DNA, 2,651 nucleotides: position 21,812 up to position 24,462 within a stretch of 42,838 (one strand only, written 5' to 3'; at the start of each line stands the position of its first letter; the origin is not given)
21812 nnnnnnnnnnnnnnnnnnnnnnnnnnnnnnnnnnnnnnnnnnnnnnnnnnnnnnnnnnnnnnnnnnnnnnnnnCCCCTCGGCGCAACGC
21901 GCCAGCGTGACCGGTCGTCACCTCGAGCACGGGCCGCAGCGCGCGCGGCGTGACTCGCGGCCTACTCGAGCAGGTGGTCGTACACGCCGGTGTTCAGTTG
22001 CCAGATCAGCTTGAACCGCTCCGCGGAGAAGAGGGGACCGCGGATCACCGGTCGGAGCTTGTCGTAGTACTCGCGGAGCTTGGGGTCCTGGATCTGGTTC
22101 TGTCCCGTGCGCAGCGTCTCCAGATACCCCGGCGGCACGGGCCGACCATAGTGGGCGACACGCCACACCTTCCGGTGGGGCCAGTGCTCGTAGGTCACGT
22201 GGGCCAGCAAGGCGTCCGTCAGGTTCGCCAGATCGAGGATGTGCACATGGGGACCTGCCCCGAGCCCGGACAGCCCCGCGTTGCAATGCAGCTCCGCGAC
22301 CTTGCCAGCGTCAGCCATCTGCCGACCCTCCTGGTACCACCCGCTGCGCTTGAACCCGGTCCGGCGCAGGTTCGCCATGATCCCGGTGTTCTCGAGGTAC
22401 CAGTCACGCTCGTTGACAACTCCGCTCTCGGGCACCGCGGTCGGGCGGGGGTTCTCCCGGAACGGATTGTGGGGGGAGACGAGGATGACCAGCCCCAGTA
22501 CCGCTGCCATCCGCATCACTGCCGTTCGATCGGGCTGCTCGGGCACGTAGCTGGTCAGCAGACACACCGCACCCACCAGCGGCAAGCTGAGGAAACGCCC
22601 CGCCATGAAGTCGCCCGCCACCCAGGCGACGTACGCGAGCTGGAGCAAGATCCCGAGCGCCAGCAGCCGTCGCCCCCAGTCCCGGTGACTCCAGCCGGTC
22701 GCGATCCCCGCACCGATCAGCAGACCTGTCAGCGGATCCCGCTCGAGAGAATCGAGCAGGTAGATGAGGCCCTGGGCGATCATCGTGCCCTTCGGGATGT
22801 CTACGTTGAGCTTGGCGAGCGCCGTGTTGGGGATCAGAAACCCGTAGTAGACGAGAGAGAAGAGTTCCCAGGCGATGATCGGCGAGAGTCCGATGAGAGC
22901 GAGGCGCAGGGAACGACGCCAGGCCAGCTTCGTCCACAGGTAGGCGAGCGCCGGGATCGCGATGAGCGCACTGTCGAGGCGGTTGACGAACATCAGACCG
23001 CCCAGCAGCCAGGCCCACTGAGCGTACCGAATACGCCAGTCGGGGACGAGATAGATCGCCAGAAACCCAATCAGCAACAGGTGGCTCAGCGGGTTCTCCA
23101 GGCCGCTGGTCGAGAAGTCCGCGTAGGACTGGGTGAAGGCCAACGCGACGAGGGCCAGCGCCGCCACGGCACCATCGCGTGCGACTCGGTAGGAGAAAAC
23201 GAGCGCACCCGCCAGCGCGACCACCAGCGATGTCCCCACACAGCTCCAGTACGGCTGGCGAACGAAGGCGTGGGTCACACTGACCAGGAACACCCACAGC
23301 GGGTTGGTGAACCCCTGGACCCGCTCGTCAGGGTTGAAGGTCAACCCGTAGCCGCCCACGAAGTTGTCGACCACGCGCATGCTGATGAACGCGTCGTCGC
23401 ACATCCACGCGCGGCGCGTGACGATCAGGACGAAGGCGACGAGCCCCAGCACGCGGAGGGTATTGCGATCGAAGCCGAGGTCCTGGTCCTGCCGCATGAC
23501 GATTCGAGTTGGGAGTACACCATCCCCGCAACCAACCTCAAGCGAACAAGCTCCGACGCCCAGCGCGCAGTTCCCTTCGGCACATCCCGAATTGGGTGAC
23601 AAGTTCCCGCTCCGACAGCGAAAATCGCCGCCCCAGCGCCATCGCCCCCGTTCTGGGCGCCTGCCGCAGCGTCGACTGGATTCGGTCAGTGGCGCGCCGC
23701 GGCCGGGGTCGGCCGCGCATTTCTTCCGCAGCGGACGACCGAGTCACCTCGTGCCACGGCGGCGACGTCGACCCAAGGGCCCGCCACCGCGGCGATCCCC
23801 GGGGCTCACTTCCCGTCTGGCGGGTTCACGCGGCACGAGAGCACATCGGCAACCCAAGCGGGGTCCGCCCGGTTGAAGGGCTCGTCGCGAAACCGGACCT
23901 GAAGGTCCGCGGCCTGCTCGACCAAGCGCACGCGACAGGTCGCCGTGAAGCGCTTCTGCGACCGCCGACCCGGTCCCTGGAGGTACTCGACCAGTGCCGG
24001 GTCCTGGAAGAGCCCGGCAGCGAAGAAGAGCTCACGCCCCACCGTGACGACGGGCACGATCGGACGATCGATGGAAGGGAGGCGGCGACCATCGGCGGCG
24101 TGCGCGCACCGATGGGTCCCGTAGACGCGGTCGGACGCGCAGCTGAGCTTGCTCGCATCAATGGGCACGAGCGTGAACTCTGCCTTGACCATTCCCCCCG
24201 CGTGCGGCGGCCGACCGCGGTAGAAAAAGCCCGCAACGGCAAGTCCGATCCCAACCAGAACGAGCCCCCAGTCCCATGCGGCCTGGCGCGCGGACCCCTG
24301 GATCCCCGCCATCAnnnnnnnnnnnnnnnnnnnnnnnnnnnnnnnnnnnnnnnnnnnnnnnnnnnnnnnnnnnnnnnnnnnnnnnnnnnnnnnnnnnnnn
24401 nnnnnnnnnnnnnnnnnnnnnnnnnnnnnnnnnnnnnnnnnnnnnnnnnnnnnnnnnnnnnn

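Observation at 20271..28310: Candidate protein O-mannosylation / GT-C glycosylation locus with a spermidine-synthase-like membrane protein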

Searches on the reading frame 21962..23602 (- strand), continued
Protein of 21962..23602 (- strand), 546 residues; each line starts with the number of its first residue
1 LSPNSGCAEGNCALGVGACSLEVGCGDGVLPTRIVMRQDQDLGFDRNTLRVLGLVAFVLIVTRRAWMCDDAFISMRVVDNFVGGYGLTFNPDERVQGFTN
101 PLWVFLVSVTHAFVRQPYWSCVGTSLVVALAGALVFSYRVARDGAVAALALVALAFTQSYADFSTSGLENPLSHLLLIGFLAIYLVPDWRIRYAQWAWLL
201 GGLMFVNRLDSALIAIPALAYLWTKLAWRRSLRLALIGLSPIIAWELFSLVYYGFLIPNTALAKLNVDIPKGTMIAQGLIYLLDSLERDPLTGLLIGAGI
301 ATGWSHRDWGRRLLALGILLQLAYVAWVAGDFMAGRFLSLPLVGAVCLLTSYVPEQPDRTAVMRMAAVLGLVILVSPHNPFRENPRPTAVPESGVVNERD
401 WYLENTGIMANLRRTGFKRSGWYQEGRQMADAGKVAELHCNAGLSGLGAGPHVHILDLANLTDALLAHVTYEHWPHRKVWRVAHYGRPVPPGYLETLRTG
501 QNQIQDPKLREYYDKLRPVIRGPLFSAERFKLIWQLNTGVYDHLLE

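Call 90: search_solved_structures(query=A1, max_evalue=0.01)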
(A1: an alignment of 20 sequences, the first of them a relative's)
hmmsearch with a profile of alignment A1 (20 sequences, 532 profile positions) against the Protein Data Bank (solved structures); distinct sequences matched with E-value up to 0.01: 1.
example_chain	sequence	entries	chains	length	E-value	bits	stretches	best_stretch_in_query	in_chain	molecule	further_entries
9dlf_C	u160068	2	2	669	2.3e-44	154.9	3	27-264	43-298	Arabinosyltransferase AftB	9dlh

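Call 93: search_solved_structures(query=A1, max_evalue=0.01, show_alignments=1)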
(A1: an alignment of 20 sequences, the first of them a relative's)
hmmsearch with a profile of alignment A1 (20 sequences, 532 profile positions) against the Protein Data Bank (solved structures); distinct sequences matched with E-value up to 0.01: 1.
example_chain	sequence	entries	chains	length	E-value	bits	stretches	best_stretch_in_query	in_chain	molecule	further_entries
9dlf_C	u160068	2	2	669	2.3e-44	154.9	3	27-264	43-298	Arabinosyltransferase AftB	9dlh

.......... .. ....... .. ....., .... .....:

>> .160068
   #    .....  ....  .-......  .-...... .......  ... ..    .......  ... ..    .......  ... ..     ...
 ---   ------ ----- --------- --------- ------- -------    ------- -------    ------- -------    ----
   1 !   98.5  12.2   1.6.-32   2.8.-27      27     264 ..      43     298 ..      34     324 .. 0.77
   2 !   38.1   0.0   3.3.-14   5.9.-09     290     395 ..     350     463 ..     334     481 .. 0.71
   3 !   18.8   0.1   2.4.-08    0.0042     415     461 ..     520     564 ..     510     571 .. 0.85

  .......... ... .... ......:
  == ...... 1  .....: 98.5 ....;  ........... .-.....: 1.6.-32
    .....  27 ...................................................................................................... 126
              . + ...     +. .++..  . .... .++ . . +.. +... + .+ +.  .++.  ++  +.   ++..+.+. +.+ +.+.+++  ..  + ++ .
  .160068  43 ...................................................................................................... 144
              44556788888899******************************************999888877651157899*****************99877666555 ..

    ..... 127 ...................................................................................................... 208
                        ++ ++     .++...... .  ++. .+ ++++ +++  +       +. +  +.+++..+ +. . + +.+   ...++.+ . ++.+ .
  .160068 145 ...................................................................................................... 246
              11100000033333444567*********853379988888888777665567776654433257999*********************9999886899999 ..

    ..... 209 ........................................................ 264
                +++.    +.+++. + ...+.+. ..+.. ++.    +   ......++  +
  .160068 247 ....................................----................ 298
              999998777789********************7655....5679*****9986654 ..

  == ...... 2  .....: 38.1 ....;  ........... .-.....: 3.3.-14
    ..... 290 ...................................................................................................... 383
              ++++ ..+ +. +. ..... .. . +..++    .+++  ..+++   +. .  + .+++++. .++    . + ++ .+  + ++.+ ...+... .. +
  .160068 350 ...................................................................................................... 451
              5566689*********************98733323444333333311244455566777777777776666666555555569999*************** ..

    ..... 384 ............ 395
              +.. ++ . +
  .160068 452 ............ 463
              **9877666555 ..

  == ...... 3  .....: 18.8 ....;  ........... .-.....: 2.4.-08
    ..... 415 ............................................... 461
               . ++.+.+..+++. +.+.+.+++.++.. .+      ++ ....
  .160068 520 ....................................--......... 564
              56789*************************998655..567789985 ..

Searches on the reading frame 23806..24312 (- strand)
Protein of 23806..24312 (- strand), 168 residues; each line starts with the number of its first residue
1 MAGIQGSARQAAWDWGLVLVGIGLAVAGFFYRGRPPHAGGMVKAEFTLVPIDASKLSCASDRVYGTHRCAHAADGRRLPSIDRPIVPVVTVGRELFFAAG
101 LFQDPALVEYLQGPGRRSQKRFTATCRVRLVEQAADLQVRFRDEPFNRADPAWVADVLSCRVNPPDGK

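Call 7: search_protein_families(library=pfam, proteins=[window:23806-24312:-], max_evalue=0.01)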
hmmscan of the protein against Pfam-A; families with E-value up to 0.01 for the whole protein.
window:23806-24312:- (168 aa): 0 families

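Call 8: search_protein_families(library=ncbifam, proteins=[window:23806-24312:-], max_evalue=0.01)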
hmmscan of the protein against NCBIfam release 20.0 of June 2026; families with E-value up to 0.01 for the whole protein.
window:23806-24312:- (168 aa): 0 families

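Call 37: find_homologous_proteins(query=window:23806-24312:-, max_evalue=0.001)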
Query window:23806-24312:- (168 aa): 7 proteins with E <= 0.001 among 152 candidates.
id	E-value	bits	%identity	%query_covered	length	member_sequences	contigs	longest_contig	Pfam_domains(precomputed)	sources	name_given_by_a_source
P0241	1.9e-109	381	100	100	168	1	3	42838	-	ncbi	-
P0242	5.8e-72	259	69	99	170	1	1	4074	-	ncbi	-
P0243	2.6e-70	253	70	93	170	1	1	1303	-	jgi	jgi:hypothetical protein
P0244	5.8e-68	246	71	90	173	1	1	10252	-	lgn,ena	-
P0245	3.3e-55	204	60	90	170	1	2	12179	-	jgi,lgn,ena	jgi:hypothetical protein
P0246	5.5e-54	200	62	92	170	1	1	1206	-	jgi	jgi:hypothetical protein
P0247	3.0e-48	182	57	93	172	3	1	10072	-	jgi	-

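Call 47: predict_structure(alignment_id=A2)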
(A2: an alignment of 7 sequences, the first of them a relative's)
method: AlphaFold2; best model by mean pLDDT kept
length: 168 residues; sequences in the alignment: 7
mean_pLDDT: 49.8   pTM: 0.39
mean pLDDT of the five models: 49.8, 45.2, 43.9, 43.5, 40.7
residues with pLDDT >= 90: 0; 70-90: 2; 50-70: 81; < 50: 85
segments of 3 or more residues with pLDDT < 50: 1-6, 27-35, 49-106, 116-119
pLDDT, mean of each block of 10 residues (from residue 1): 45 67 51 49 50 43 46 37 38 35 46 50 59 58 57 58 57
secondary structure, 60 per line:
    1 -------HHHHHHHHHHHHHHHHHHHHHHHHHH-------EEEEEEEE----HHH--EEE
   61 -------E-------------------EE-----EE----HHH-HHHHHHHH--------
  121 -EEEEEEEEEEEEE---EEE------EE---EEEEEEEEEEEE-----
elements in order: H8-33 E41-48 E58-60 H105-112 E122-134 E138-140 E152-163

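Call 48: search_protein_representatives(alignment_id=A2)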
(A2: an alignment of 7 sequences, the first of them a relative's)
Query: 7 sequences, 171 profile positions. Proteins with E-value up to 0.001 (for the whole library): 338; up to 1e-10: 160; up to 1e-30: 2. The best 150 are listed.
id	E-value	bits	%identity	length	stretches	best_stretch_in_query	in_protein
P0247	2.1e-78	277.8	-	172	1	1-170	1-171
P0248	3.6e-62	225.0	-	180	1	6-170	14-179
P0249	2.2e-29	118.3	-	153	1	12-163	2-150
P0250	1.2e-28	115.8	-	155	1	16-166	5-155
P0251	4.1e-28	114.1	-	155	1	20-165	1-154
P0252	6.8e-27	110.2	-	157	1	15-166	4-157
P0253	1.4e-26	109.2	-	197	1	15-166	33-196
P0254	1.5e-26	109.1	-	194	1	9-169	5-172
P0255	2.1e-26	108.6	-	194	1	10-170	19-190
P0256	3.0e-26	108.1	-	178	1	12-166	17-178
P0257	8.4e-26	106.6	-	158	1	15-164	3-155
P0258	1.2e-25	106.1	-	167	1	15-168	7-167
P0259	4.9e-25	104.1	-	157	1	15-165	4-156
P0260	3.7e-24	101.3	-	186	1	13-166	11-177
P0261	1.0e-23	99.8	-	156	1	14-166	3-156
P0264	3.4e-23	98.1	-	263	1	10-166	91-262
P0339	1.5e-15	73.2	-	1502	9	43-66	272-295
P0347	5.8e-15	71.3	-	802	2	45-164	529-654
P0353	1.0e-14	70.6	-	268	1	37-167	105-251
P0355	1.1e-14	70.5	-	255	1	14-166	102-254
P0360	2.3e-14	69.4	-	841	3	43-141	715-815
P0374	4.1e-13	65.3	-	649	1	36-166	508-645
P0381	1.7e-12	63.3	-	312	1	17-168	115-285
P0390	8.4e-12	61.1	-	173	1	16-165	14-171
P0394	1.5e-11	60.3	-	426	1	10-165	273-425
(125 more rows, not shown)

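Call 49: search_protein_families(library=pfam, proteins=[P0374, P0347, P0360, P0394, P0381, P0339, P0264, P0353, P0355], max_evalue=0.001)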
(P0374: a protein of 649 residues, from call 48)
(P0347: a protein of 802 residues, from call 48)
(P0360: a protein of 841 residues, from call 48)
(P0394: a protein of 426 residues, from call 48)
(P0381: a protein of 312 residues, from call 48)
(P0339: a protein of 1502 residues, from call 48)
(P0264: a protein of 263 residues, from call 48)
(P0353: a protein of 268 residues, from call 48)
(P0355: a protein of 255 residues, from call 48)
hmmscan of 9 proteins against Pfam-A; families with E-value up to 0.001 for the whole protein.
P0374 (649 aa): 2 families
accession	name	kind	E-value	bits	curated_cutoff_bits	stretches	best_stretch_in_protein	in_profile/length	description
PF07969.17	Amidohydro_3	-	5.7e-13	49.6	29.7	1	418-464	405-451/472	Amidohydrolase family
PF01979.26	Amidohydro_1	-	1.6e-12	47.8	25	1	414-479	266-343/345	Amidohydrolase family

P0347 (802 aa): 2 families
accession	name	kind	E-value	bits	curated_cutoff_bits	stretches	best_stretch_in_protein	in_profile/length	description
PF13231.12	PMT_2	-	2.2e-11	44.7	26.1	1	87-238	6-149/160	Dolichyl-phosphate-mannose-protein mannosyltransferase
PF02366.24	PMT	-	5.7e-05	23.2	22.7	1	100-221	80-199/245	Dolichyl-phosphate-mannose-protein mannosyltransferase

P0360 (841 aa): 1 family
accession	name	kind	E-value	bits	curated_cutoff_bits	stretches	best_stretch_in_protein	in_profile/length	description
PF13231.12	PMT_2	-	5.3e-05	23.9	26.1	1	63-215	6-145/160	Dolichyl-phosphate-mannose-protein mannosyltransferase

P0394 (426 aa): 1 family
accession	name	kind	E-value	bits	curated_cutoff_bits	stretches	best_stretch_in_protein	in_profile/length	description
PF00089.32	Trypsin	-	2.3e-08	34.6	20.6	1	26-202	1-204/220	Trypsin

P0381 (312 aa): 0 families

P0339 (1502 aa): 7 families
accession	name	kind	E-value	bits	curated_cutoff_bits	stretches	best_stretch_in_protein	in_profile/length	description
PF07705.17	CARDB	-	6.6e-52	174.4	22.7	1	835-925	6-95/101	CARDB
PF12690.13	BsuPI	-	3.4e-13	49.8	22.9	0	1219-1250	67-98/101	Intracellular proteinase inhibitor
PF04797.18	Herpes_ORF11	-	7.7e-13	48.4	27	0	349-409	193-253/375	Herpesvirus dUTPase protein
PF20806.3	Integrin_A_Ig_3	-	1.3e-11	44.9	23.6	0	1180-1209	30-60/222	Integrin alpha Ig-like domain 3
PF14524.12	Wzt_C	-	1.4e-07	32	30.4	0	502-534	14-46/143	Wzt C-terminal domain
PF17516.8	ProQ_C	-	4.4e-07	29.6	23.3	0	1149-1172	5-28/51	ProQ C-terminal domain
PF00313.28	CSD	-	5.1e-05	23.5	27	0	726-756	33-63/66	'Cold-shock' DNA-binding domain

P0264 (263 aa): 0 families

P0353 (268 aa): 0 families

P0355 (255 aa): 0 families

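Call 61: predict_structure(alignment_id=A4)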
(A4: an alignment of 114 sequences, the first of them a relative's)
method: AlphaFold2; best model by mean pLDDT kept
length: 168 residues; sequences in the alignment: 114
mean_pLDDT: 94.9   pTM: 0.84
mean pLDDT of the five models: 94.9, 94.8, 94.6, 94.0, 94.0
residues with pLDDT >= 90: 145; 70-90: 17; 50-70: 6; < 50: 0
segments of 3 or more residues with pLDDT < 50: none
pLDDT, mean of each block of 10 residues (from residue 1): 72 94 96 94 98 97 98 98 98 98 98 90 98 98 97 99 88
secondary structure, 60 per line:
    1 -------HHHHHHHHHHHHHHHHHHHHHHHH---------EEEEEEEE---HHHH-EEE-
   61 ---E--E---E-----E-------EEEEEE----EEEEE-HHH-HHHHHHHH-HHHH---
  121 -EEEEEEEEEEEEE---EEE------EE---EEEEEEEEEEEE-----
elements in order: H8-31 E41-48 H52-55 E57-59 E85-90 E95-99 H105-112 H114-117 E122-134 E138-140 E152-163

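Call 79: find_encoding_contigs(protein=P0390, flank=4000, max_places=2)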
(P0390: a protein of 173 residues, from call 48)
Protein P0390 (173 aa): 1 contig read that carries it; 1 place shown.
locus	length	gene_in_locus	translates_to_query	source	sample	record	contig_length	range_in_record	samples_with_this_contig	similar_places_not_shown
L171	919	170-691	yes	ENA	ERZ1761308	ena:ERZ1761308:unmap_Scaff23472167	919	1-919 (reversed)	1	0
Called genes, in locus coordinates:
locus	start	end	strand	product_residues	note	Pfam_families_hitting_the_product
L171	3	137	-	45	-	?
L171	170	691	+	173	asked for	-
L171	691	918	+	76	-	?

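Call 80: find_encoding_contigs(protein=P0347, flank=6000, max_places=2)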
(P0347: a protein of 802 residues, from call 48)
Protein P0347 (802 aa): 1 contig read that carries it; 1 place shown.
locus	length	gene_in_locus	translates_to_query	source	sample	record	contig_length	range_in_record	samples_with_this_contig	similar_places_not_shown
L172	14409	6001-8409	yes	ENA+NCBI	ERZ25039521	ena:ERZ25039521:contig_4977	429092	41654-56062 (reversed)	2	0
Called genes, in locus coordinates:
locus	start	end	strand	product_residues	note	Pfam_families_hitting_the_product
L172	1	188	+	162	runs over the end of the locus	PF13026:DUF3887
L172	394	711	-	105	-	-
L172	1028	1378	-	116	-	PF00589:Phage_integrase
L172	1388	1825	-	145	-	PF00589:Phage_integrase (faint)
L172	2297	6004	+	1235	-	PF00514:Arm (faint), PF02985:HEAT (faint), PF13513:HEAT_EZ (faint), PF13646:HEAT_2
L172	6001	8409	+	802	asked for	PF13231:PMT_2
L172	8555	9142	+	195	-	-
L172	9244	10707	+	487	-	PF00665:rve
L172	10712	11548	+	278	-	PF13191:AAA_16 (weak), PF13401:AAA_22, PF13604:AAA_30 (weak)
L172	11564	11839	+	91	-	-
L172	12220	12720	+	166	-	-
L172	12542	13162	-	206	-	-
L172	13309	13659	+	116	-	-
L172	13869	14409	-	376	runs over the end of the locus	PF04986:Y2_Tnp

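Call 97: search_protein_families(library=padloc, proteins=[window:23806-24312:-], max_evalue=0.001)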
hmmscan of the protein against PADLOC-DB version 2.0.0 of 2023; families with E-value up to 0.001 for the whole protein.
window:23806-24312:- (168 aa): 0 families
